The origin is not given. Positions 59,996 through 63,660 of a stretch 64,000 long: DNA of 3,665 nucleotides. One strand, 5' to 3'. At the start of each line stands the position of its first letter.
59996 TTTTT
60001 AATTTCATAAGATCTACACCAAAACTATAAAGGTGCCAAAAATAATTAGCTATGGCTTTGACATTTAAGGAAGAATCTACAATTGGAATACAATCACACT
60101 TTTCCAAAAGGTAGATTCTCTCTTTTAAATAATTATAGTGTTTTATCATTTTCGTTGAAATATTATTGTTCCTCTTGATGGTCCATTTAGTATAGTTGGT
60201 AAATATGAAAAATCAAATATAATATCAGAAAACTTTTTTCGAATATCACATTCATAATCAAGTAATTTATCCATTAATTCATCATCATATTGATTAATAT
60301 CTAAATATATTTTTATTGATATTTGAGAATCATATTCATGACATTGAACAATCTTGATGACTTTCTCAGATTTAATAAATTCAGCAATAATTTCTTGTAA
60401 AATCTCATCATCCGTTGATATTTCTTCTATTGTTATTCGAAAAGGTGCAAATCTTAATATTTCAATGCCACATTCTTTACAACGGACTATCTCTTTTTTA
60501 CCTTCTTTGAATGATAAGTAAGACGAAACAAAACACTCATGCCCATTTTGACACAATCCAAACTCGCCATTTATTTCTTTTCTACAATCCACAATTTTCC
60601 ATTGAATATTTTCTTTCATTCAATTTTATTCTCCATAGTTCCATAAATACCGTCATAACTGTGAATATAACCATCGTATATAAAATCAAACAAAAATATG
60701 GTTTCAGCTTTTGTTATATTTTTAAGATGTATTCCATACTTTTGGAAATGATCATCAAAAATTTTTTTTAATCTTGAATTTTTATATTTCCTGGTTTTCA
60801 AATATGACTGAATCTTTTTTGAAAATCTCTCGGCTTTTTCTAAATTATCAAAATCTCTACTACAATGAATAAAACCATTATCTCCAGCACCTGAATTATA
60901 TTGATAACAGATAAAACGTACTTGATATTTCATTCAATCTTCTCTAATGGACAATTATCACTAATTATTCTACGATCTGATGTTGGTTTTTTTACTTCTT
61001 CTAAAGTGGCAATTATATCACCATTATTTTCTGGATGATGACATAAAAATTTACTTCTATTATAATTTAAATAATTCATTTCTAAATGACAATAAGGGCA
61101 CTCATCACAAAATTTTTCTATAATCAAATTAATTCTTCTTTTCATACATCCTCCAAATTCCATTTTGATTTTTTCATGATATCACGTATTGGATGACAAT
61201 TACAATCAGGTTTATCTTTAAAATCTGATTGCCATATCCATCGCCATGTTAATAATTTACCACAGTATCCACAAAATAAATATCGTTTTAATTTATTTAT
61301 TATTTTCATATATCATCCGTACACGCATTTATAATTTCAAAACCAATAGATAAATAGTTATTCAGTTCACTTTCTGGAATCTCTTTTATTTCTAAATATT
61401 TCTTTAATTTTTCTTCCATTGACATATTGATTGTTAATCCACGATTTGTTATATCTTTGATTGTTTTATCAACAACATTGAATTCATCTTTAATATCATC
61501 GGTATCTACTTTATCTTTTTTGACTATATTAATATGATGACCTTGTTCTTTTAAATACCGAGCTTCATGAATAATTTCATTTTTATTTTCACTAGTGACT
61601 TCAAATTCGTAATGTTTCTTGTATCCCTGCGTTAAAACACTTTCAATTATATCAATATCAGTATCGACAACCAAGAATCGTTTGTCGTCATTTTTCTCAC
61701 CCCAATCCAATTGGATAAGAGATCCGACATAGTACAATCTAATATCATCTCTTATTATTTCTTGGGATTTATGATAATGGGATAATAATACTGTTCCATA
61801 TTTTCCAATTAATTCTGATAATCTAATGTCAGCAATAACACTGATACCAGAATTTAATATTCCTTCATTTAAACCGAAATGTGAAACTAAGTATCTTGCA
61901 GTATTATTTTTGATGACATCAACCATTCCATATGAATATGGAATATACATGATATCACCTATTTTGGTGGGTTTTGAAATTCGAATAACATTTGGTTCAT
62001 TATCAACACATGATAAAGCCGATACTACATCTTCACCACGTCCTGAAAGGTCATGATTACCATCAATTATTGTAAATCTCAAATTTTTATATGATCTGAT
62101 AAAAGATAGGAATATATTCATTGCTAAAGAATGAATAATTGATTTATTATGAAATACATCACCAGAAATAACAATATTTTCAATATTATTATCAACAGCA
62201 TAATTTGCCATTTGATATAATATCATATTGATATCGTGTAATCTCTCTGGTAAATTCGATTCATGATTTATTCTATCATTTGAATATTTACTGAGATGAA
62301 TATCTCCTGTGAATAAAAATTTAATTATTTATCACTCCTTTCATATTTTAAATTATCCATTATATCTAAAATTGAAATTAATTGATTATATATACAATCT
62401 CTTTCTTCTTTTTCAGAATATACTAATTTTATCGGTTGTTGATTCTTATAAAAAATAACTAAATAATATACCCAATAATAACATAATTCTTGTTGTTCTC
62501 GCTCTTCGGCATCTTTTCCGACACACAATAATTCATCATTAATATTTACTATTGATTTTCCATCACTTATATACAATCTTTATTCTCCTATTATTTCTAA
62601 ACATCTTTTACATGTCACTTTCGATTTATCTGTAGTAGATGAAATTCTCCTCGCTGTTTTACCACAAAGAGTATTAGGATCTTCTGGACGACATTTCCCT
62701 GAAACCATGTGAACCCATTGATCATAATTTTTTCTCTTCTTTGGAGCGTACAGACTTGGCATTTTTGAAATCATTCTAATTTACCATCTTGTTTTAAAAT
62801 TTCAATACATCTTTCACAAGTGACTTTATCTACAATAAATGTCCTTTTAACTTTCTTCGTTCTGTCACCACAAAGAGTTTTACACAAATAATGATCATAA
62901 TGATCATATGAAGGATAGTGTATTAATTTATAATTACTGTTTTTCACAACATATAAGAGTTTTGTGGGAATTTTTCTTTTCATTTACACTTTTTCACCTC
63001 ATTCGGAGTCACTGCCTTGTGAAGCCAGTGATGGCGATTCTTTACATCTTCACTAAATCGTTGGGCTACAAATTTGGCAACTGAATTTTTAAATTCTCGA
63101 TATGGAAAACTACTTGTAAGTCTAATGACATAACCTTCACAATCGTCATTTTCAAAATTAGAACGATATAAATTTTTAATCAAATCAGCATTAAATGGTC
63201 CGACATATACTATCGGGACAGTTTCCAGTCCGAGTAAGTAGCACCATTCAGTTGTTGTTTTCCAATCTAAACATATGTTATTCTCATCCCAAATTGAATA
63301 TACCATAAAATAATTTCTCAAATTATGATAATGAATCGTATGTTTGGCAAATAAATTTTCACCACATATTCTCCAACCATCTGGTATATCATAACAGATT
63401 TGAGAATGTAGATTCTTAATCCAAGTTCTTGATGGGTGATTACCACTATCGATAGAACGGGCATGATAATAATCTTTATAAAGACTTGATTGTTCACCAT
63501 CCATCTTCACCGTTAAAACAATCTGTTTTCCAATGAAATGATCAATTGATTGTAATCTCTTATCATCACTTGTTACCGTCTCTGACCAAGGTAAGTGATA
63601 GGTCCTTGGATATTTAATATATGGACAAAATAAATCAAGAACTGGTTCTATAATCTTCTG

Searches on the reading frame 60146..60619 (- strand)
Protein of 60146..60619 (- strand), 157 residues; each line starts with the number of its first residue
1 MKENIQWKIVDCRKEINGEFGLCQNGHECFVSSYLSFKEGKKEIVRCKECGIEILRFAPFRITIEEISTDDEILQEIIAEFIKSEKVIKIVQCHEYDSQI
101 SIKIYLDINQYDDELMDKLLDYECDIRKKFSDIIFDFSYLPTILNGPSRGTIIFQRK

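Call 25: search_protein_families(library=pfam, proteins=[window:60146-60619:-], max_evalue=0.5)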
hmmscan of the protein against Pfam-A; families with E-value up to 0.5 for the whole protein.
window:60146-60619:- (157 aa): 4 families
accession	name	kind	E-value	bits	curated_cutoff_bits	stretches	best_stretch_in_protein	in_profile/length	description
PF03604.18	Zn_ribbon_RPAB4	-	0.0021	18.2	24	1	41-55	14-28/32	DNA directed RNA polymerase, 7 kDa subunit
PF18108.7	QSOX_Trx1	-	0.023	15.4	23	0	94-140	32-78/108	QSOX Trx-like domain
PF00521.26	DNA_topoisoIV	-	0.096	11.9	31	1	59-122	217-284/432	DNA gyrase/topoisomerase IV, subunit A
PF21344.3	Zn_ribbon_LysW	-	0.14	12.3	27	1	41-53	18-30/46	Alpha-aminoadipate carrier protein LysW-like, globular domain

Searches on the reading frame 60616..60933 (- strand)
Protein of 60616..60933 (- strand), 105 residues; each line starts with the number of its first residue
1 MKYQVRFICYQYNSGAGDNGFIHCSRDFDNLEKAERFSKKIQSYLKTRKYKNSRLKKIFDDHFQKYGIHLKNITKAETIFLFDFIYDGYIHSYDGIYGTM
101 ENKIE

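Call 25: search_protein_families(library=pfam, proteins=[window:60616-60933:-], max_evalue=0.5)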
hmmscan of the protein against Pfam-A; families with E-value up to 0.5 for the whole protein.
window:60616-60933:- (105 aa): 2 families
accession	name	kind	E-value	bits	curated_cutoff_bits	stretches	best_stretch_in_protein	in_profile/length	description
PF06108.18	DUF952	-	0.018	15.4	23.7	1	17-54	23-59/90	Protein of unknown function (DUF952)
PF04423.19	Rad50_zn_hook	-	0.13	12.5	24.3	1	24-47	25-47/52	Rad50 zinc hook motif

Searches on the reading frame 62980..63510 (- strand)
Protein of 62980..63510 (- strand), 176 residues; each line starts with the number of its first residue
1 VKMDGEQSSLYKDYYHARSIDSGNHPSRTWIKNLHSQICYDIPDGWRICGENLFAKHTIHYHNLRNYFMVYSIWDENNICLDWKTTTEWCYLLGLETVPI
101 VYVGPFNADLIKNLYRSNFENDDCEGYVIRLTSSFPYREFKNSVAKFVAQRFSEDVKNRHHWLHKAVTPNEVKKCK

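Call 25: search_protein_families(library=pfam, proteins=[window:62980-63510:-], max_evalue=0.5)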
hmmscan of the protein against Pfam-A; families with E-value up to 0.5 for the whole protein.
window:62980-63510:- (176 aa): 1 family
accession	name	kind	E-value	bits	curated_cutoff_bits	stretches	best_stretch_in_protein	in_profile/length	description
PF09414.15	RNA_ligase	-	1.7e-25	90.5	27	1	2-148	8-171/171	RNA ligase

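Call 81: find_encoding_contigs(protein=window:62980-63510:-, flank=10000, max_places=3)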
Protein window:62980-63510:- (176 aa): no gene with exactly this product is on record in the collection.
